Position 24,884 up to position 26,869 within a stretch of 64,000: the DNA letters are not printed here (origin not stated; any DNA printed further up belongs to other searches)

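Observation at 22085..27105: Polytopic-membrane HerA/FtsK-like ATPase divergently paired with an Lhr-type helicase: candidate membrane DNA-translocation module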

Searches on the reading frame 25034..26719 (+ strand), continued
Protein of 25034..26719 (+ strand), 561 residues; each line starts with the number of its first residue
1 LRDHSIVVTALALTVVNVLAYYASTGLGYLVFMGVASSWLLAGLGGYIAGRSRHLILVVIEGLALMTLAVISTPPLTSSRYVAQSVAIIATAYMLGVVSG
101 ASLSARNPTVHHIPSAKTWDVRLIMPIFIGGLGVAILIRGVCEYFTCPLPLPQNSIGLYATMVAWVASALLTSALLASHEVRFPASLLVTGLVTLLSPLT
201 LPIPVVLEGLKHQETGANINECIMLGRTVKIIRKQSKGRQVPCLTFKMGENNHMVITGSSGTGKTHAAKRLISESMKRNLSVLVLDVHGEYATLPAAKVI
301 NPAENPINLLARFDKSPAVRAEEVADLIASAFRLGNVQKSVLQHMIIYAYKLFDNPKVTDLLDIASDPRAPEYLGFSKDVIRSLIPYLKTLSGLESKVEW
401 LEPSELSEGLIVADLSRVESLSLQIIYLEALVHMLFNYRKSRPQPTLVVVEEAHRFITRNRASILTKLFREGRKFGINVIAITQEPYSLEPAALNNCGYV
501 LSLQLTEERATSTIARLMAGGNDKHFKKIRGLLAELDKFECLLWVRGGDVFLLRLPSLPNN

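Call 52: find_encoding_contigs(protein=P0168, flank=6000, max_places=1)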
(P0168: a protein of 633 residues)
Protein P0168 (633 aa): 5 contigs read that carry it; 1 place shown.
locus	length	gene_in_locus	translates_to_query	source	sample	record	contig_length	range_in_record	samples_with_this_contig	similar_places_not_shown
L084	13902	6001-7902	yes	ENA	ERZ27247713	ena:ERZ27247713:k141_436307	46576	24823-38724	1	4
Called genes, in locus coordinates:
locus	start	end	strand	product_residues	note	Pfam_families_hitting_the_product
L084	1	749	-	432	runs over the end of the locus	-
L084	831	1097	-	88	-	PF27251:CedA1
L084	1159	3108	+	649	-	PF01507:PAPS_reduct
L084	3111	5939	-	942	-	PF00270:DEAD, PF04851:ResIII (weak), PF00271:Helicase_C, PF19306:WHD_Lhr, PF08494:DEAD_assoc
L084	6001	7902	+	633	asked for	PF01935:DUF87, PF19044:P-loop_TraG (faint)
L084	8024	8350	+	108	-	-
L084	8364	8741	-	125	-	-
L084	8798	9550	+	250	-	PF00705:PCNA_N, PF02747:PCNA_C (faint), PF04139:Rad9 (faint)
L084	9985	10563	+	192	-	PF01558:POR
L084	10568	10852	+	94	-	PF13237:Fer4_10 (weak), PF00037:Fer4 (weak), PF14697:Fer4_21, PF25160:LdpA_Fe-S-bd (weak), PF12838:Fer4_7, PF13187:Fer4_9, PF12797:Fer4_2 (weak), PF00037:Fer4, +6 more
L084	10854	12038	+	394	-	PF01855:POR_N, PF17147:PFOR_II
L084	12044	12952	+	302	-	PF02775:TPP_enzyme_C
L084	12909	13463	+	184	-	-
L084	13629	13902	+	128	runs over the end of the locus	-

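Call 53: find_encoding_contigs(protein=P0161, flank=6000, max_places=1)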
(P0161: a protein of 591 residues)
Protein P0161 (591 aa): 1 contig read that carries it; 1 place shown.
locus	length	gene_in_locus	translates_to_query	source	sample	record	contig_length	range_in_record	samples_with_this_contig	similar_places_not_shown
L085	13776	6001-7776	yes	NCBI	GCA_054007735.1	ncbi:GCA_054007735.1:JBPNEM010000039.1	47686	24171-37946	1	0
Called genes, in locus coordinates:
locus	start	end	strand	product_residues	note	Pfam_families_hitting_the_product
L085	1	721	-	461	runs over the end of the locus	PF27251:CedA1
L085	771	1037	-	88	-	PF27251:CedA1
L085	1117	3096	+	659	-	PF01507:PAPS_reduct, PF13183:Fer4_8 (faint), PF14697:Fer4_21 (faint)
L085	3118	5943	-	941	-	PF00270:DEAD, PF04851:ResIII (weak), PF00271:Helicase_C, PF19306:WHD_Lhr, PF08494:DEAD_assoc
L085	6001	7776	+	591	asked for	PF01935:DUF87, PF04851:ResIII (faint), PF19044:P-loop_TraG, PF20720:nSTAND3 (weak), PF10412:TrwB_AAD_bind (faint), PF12846:AAA_10 (faint), PF13401:AAA_22 (faint), PF05707:Zot (weak)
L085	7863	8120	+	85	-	-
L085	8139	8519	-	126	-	-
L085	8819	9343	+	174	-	-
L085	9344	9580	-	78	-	-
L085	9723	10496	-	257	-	PF01904:DUF72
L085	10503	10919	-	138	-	PF04014:MazE_antitoxin (weak), PF13291:ACT_4 (faint), PF01842:ACT, PF22629:ACT_AHAS_ss (weak)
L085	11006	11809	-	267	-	PF00156:Pribosyltran (weak)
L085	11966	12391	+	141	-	-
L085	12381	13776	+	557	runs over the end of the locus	PF04851:ResIII, PF00270:DEAD, PF16203:ERCC3_RAD25_C, PF00271:Helicase_C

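Call 54: find_encoding_contigs(protein=P0175, flank=6000, max_places=1)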
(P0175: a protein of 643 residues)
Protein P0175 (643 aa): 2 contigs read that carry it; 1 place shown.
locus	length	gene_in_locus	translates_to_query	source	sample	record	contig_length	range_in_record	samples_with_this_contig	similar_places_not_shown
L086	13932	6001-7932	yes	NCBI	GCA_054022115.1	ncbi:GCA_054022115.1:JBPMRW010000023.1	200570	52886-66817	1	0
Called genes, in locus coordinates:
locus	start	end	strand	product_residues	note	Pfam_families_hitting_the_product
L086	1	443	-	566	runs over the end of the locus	PF01935:DUF87, PF05872:HerA_C (faint)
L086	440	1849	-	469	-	PF27251:CedA1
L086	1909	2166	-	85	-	PF27251:CedA1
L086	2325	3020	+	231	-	-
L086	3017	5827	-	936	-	PF04851:ResIII (faint), PF00270:DEAD, PF00271:Helicase_C, PF19306:WHD_Lhr, PF08494:DEAD_assoc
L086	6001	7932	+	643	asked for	PF19044:P-loop_TraG (faint), PF00004:AAA (faint), PF01935:DUF87, PF10412:TrwB_AAD_bind (faint), PF12846:AAA_10 (faint), PF13401:AAA_22 (faint)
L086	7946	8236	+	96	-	-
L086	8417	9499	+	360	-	PF13508:Acetyltransf_7 (weak)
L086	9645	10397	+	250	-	-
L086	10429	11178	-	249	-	PF00705:PCNA_N, PF02747:PCNA_C (faint)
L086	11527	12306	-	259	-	PF01904:DUF72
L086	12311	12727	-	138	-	PF04014:MazE_antitoxin (faint)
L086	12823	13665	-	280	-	PF02374:ArsA_ATPase (faint), PF10609:ParA, PF01656:CbiA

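Call 59: search_protein_families(library=ncbifam, proteins=[P0026, P0027, P0034, P0025, P0032, L086:440-1849:-, L086:1909-2166:-, L083:1087-3084:+, L086:1-443:-], max_evalue=0.00001)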
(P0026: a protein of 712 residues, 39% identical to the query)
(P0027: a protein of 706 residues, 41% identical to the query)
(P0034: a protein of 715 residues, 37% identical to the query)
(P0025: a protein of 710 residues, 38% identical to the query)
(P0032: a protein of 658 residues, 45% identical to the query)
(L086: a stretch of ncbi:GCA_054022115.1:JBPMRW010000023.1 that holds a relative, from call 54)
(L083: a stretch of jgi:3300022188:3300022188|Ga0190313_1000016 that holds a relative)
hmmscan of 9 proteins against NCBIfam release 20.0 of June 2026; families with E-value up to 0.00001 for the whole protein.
P0026 (712 aa): 6 families
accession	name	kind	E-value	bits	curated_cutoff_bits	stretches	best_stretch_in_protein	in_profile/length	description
NF040819.1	helicase_HerA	equivalog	3.3e-63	214.1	970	2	439-585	400-546/561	DNA double-strand break repair helicase HerA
NF040937.1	HerA_Thermprot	equivalog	1.3e-50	172.2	800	2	396-578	306-484/487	DNA double-strand break repair helicase HerA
NF042943.1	HerA_antiphage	equivalog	4.7e-27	94.8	800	1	436-556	428-550/566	anti-phage-associated helicase HerA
NF042944.1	HerA_antiphage_2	equivalog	2.4e-25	89.3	850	1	438-579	424-566/576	anti-phage-associated helicase HerA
NF053655.1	CedD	equivalog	5.4e-25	88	600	2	150-206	209-265/527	DNA-translocating ATPase CedD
NF033849.1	ser_rich_anae_1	subfamily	1.6e-09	35.7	650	1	388-517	965-1099/1163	serine-rich protein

P0027 (706 aa): 7 families
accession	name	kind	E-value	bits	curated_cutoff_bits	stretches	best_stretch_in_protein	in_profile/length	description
NF040819.1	helicase_HerA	equivalog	1.3e-66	225.4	970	2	432-573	401-543/561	DNA double-strand break repair helicase HerA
NF040937.1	HerA_Thermprot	equivalog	1.5e-56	191.9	800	2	385-568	303-482/487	DNA double-strand break repair helicase HerA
NF042944.1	HerA_antiphage_2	equivalog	1e-30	107.1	850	1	389-569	377-564/576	anti-phage-associated helicase HerA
NF053655.1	CedD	equivalog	1e-28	100.3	600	2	145-222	200-278/527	DNA-translocating ATPase CedD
NF042943.1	HerA_antiphage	equivalog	2e-26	92.7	800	1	393-549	398-551/566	anti-phage-associated helicase HerA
NF033849.1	ser_rich_anae_1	subfamily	1.5e-09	35.8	650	1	385-509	970-1099/1163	serine-rich protein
NF045975.1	VirB4_plasma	equivalog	1e-07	30.1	590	0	165-213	515-563/894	Mbov_0397 family ICE element conjugal transfer ATPase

P0034 (715 aa): 6 families
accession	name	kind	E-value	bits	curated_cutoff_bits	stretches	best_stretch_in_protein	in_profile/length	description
NF040819.1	helicase_HerA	equivalog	5.8e-67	226.5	970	2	446-599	400-553/561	DNA double-strand break repair helicase HerA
NF040937.1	HerA_Thermprot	equivalog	1.3e-52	178.9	800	2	401-585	304-484/487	DNA double-strand break repair helicase HerA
NF042944.1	HerA_antiphage_2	equivalog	5.8e-28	98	850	1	405-590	378-570/576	anti-phage-associated helicase HerA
NF042943.1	HerA_antiphage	equivalog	4.6e-27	94.8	800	1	406-563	396-550/566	anti-phage-associated helicase HerA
NF053655.1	CedD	equivalog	3.6e-25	88.6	600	2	161-230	215-284/527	DNA-translocating ATPase CedD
NF033849.1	ser_rich_anae_1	subfamily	9.9e-10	36.4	650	1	391-524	961-1099/1163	serine-rich protein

P0025 (710 aa): 7 families
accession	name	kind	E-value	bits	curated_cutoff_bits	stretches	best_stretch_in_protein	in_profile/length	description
NF040819.1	helicase_HerA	equivalog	7.4e-64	216.2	970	2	441-592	401-552/561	DNA double-strand break repair helicase HerA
NF040937.1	HerA_Thermprot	equivalog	4e-50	170.6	800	2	396-579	305-484/487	DNA double-strand break repair helicase HerA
NF042944.1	HerA_antiphage_2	equivalog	1.4e-26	93.4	850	1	400-583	379-569/576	anti-phage-associated helicase HerA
NF042943.1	HerA_antiphage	equivalog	3.5e-26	91.9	800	1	400-557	396-550/566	anti-phage-associated helicase HerA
NF053655.1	CedD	equivalog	1.1e-25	90.4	600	2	443-557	420-526/527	DNA-translocating ATPase CedD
NF033849.1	ser_rich_anae_1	subfamily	1.4e-08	32.6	650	1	387-518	963-1099/1163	serine-rich protein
TIGR03743.1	SXT_TraD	subfamily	7.7e-06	24.6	366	0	153-209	166-225/636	conjugative transfer system coupling protein TraD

P0032 (658 aa): 8 families
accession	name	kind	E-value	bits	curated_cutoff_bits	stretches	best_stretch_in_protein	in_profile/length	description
NF040819.1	helicase_HerA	equivalog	6e-69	233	970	2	384-527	401-545/561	DNA double-strand break repair helicase HerA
NF040937.1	HerA_Thermprot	equivalog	7.3e-58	196.2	800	2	336-522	302-484/487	DNA double-strand break repair helicase HerA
NF042944.1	HerA_antiphage_2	equivalog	9.3e-31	107.2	850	1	342-520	378-563/576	anti-phage-associated helicase HerA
NF053655.1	CedD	equivalog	7.1e-29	100.9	600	2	96-179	199-283/527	DNA-translocating ATPase CedD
NF042943.1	HerA_antiphage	equivalog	1.2e-27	96.8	800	1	379-501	427-551/566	anti-phage-associated helicase HerA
NF033849.1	ser_rich_anae_1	subfamily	7.1e-11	40.2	650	1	331-461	964-1099/1163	serine-rich protein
NF045975.1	VirB4_plasma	equivalog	1.3e-07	29.8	590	0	117-164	515-562/894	Mbov_0397 family ICE element conjugal transfer ATPase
TIGR03743.1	SXT_TraD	subfamily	3.9e-06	25.6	366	1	105-156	163-214/636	conjugative transfer system coupling protein TraD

L086:440-1849:- (469 aa): 2 families
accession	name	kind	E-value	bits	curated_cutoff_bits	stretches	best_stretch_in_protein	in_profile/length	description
NF041796.2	Ced_CedA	equivalog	1.1e-47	162.8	330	1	3-198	4-201/259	DNA import protein CedA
NF053657.1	CedE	equivalog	2.5e-32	112.7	400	1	4-194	4-201/260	DNA-translocating protein CedE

L086:1909-2166:- (85 aa): 3 families
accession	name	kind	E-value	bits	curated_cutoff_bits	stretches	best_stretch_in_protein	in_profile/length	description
NF041797.1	Ced_CedA1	equivalog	1.5e-36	124.3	100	1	4-77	1-74/75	DNA import protein CedA1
NF053657.1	CedE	equivalog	1.2e-07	31.8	400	1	18-81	9-72/260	DNA-translocating protein CedE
NF041796.2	Ced_CedA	equivalog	1.3e-06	28.2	330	1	18-80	10-72/259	DNA import protein CedA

L083:1087-3084:+ (665 aa): 24 families
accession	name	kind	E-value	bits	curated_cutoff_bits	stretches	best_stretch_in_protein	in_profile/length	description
NF010367.0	PRK13795.1-2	equivalog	4.3e-127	425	456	1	22-623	10-582/584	hypothetical protein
NF010368.0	PRK13795.1-3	equivalog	3.8e-122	408.7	588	1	23-624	11-631/635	hypothetical protein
NF010369.0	PRK13795.1-4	equivalog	1e-120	403.9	1086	1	23-624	13-623/633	hypothetical protein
NF010366.0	PRK13795.1-1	equivalog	8e-105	351.4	745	1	23-623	37-651/667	hypothetical protein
NF006327.0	PRK08557.1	equivalog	1e-60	205.7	366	1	88-462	27-397/415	hypothetical protein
NF006351.0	PRK08576.1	equivalog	6.1e-34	117.3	290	1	196-429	191-416/436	hypothetical protein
NF002537.0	PRK02090.1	equivalog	2.7e-21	76.3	154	1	226-416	25-214/244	phosphoadenylyl-sulfate reductase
TIGR02055.1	APS_reductase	subfamily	1.1e-17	64.5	235.3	1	254-416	6-169/194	adenylylsulfate reductase, thioredoxin dependent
TIGR00434.1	cysH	subfamily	4e-17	62.8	165.1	1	244-416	16-189/214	phosophoadenylyl-sulfate reductase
TIGR02057.1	PAPS_reductase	equivalog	5.8e-11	42.7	254.2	1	244-412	27-196/224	phosphoadenosine phosphosulfate reductase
NF003587.0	PRK05253.1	subfamily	2.1e-10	40.3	195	1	221-360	8-145/301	sulfate adenylyltransferase subunit CysD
NF038196.1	ferrodoxin_EFR1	subfamily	8.6e-10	39.1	75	1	574-627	178-231/242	EFR1 family ferrodoxin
TIGR02039.1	CysD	subfamily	1.2e-09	38.2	396.6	1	222-325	1-107/294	sulfate adenylyltransferase, small subunit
NF009214.0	PRK12563.1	equivalog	9.7e-09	35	413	1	220-321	22-126/317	sulfate adenylyltransferase subunit CysD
NF040684.1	PorD_Arch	equivalog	1e-08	35.1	120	1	571-624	23-78/85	pyruvate synthase subunit PorD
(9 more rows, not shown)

L086:1-443:- (147 aa): 0 families

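Call 60: find_encoding_contigs(protein=P0175, flank=10000, max_places=1)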
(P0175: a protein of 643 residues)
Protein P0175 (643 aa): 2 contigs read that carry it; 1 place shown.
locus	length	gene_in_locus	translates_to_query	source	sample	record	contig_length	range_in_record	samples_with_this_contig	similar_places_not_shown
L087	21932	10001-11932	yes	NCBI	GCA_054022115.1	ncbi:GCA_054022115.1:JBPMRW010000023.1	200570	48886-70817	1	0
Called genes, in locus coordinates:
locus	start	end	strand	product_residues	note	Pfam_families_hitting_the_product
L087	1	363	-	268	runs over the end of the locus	PF00573:Ribosomal_L4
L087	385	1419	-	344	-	PF00297:Ribosomal_L3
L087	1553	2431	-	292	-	PF02598:Methyltrn_RNA_3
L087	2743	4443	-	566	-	PF01935:DUF87, PF05872:HerA_C (faint)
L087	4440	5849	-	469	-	PF27251:CedA1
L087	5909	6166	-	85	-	PF27251:CedA1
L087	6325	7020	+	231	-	-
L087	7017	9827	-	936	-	PF04851:ResIII (faint), PF00270:DEAD, PF00271:Helicase_C, PF19306:WHD_Lhr, PF08494:DEAD_assoc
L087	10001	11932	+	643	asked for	PF19044:P-loop_TraG (faint), PF00004:AAA (faint), PF01935:DUF87, PF10412:TrwB_AAD_bind (faint), PF12846:AAA_10 (faint), PF13401:AAA_22 (faint)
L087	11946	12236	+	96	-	-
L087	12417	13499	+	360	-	PF13508:Acetyltransf_7 (weak)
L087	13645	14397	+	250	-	-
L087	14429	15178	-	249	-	PF00705:PCNA_N, PF02747:PCNA_C (faint)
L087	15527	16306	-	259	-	PF01904:DUF72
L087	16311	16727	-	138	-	PF04014:MazE_antitoxin (faint)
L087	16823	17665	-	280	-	PF02374:ArsA_ATPase (faint), PF10609:ParA, PF01656:CbiA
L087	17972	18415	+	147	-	-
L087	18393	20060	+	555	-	PF00176:SNF2-rel_dom (weak), PF00270:DEAD, PF04851:ResIII, PF22590:Cas3-like_C_2 (faint), PF16203:ERCC3_RAD25_C, PF00271:Helicase_C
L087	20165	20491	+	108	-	-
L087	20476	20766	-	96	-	-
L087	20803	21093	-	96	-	-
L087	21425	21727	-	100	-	PF01918:Alba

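Call 61: search_protein_families(library=ncbifam, proteins=[L087:2743-4443:-, P0175, P0144, P0168, P0161], max_evalue=1e-8)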
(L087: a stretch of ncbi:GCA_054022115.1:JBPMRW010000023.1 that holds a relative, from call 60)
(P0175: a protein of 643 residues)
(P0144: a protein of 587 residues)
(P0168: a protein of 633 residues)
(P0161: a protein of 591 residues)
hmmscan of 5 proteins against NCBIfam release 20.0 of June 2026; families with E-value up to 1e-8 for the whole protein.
L087:2743-4443:- (566 aa): 2 families
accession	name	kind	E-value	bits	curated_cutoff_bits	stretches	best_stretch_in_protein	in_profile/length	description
NF041017.1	DNA_import_CedB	equivalog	5e-30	104.7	700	2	101-325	108-324/590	DNA import protein CedB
NF042943.1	HerA_antiphage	equivalog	3.2e-09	35.9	800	0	253-330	132-209/566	anti-phage-associated helicase HerA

P0175 (643 aa): 7 families
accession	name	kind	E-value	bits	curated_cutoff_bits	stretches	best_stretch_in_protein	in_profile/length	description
NF053655.1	CedD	equivalog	3.9e-25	88.5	600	1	320-585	223-479/527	DNA-translocating ATPase CedD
NF040937.1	HerA_Thermprot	equivalog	9.5e-14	50.7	800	1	320-590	142-419/487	DNA double-strand break repair helicase HerA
TIGR02746.1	TraC-F-type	equivalog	1.2e-12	46.6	567.05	0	487-596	601-719/800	type IV secretion system protein TraC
NF041017.1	DNA_import_CedB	equivalog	1.2e-11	44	700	1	316-569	273-519/590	DNA import protein CedB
NF042943.1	HerA_antiphage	equivalog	4.1e-11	42.1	800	0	514-627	424-539/566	anti-phage-associated helicase HerA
NF033849.1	ser_rich_anae_1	subfamily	7.7e-11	40.1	650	0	542-598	1047-1103/1163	serine-rich protein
NF045975.1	VirB4_plasma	equivalog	6.1e-09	34.1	590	0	318-363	515-560/894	Mbov_0397 family ICE element conjugal transfer ATPase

P0144 (587 aa): 10 families
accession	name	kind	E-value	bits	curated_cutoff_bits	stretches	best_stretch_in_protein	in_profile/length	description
NF053655.1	CedD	equivalog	2.6e-27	95.7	600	1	257-586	212-524/527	DNA-translocating ATPase CedD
NF041017.1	DNA_import_CedB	equivalog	1.1e-20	73.8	700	1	257-576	265-575/590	DNA import protein CedB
NF042943.1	HerA_antiphage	equivalog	8.2e-20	70.9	800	1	439-578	398-540/566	anti-phage-associated helicase HerA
NF045975.1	VirB4_plasma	equivalog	2.1e-19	68.8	590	1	263-522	511-810/894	Mbov_0397 family ICE element conjugal transfer ATPase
NF045971.1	conju_CD1110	equivalog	1.1e-15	57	325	1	256-519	404-672/752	VirB4-like conjugal transfer ATPase, CD1110 family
NF040819.1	helicase_HerA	equivalog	1.7e-14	53.3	970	0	466-578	394-505/561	DNA double-strand break repair helicase HerA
NF042944.1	HerA_antiphage_2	equivalog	4.7e-12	45.4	850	0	476-574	429-529/576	anti-phage-associated helicase HerA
NF040937.1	HerA_Thermprot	equivalog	4.3e-11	41.9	800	1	259-574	133-448/487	DNA double-strand break repair helicase HerA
NF033849.1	ser_rich_anae_1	subfamily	6.7e-10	37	650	0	493-543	1048-1098/1163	serine-rich protein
TIGR00929.1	VirB4_CagE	subfamily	2.3e-09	36.1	643.1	1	267-521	437-682/792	VirB4 family type IV secretion/conjugal transfer ATPase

P0168 (633 aa): 6 families
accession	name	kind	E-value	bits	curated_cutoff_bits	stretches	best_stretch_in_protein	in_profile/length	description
NF053655.1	CedD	equivalog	3.2e-18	65.7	600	1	308-571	221-475/527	DNA-translocating ATPase CedD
NF041017.1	DNA_import_CedB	equivalog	9.8e-16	57.5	700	1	297-572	264-535/590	DNA import protein CedB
NF045971.1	conju_CD1110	equivalog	1.8e-10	39.8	325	1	295-557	402-670/752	VirB4-like conjugal transfer ATPase, CD1110 family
NF033849.1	ser_rich_anae_1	subfamily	2.5e-10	38.4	650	0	510-584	1014-1099/1163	serine-rich protein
NF045975.1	VirB4_plasma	equivalog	1.4e-09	36.3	590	1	311-555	518-803/894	Mbov_0397 family ICE element conjugal transfer ATPase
TIGR02746.1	TraC-F-type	equivalog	3.3e-09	35.2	567.05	0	311-557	433-686/800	type IV secretion system protein TraC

P0161 (591 aa): 10 families
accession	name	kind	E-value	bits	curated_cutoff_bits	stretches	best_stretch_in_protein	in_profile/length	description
NF053655.1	CedD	equivalog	7.4e-24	84.3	600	1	273-535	222-476/527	DNA-translocating ATPase CedD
TIGR02746.1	TraC-F-type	equivalog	2e-15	55.8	567.05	0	269-379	427-547/800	type IV secretion system protein TraC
NF045971.1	conju_CD1110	equivalog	7e-15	54.3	325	1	259-525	402-675/752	VirB4-like conjugal transfer ATPase, CD1110 family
NF040937.1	HerA_Thermprot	equivalog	3.3e-13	48.9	800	1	266-548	135-424/487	DNA double-strand break repair helicase HerA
NF042943.1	HerA_antiphage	equivalog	6.8e-13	48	800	0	258-321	142-205/566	anti-phage-associated helicase HerA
TIGR00929.1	VirB4_CagE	subfamily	1.2e-12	46.9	643.1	1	271-527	436-685/792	VirB4 family type IV secretion/conjugal transfer ATPase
NF040819.1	helicase_HerA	equivalog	2.1e-11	43.1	970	0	474-590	400-514/561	DNA double-strand break repair helicase HerA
NF033849.1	ser_rich_anae_1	subfamily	4.4e-11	40.9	650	0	258-420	747-922/1163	serine-rich protein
NF042944.1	HerA_antiphage_2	equivalog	7.4e-11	41.5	850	0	438-553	377-510/576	anti-phage-associated helicase HerA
NF010278.0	PRK13721.1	subfamily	1.9e-09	36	1177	0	272-355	479-560/874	type IV secretion system protein TraC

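Call 86: search_protein_families(library=padloc, proteins=[window:25034-26719:+], max_evalue=0.001)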
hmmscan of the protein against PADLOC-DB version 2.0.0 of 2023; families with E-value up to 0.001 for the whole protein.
window:25034-26719:+ (561 aa): 21 families
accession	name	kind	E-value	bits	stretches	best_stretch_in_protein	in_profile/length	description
PDLC04105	HerA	-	1.6e-25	87.7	2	406-543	377-522/576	-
PDLC04140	mad8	-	3.8e-19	67.4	1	245-518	21-266/314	mads_8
PDLC02185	HerA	-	4.1e-18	63.4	1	427-532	428-541/585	-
PDLC04100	HerA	-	1.8e-17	61.2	1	345-532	350-535/580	-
PDLC02684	DndH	-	4.3e-17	59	1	251-486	1367-1638/1715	DndH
PDLC02685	DndH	-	8.8e-15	51.5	1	251-501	1334-1616/1678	DndH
PDLC04103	HerA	-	1.1e-12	45.1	2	411-519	402-523/579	-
PDLC04106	HerA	-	1e-11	42.1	1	427-518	495-594/667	-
PDLC02188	HerA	-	1.5e-11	41.9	1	442-520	425-510/578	-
PDLC01055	HerA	-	3.5e-11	40.6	1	406-495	379-473/532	Type III coevolved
PDLC04102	HerA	-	8.4e-11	38.9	1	383-531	443-598/654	-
PDLC04098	HerA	-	7.7e-10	36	1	423-518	506-612/686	-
PDLC02682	DndH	-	2.1e-09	33.3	1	256-351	1342-1456/1686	DndH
PDLC02679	DndH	-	6.6e-09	31.7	2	242-351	1351-1480/1711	DndH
PDLC04104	HerA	-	9e-09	32.5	1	400-543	172-323/379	-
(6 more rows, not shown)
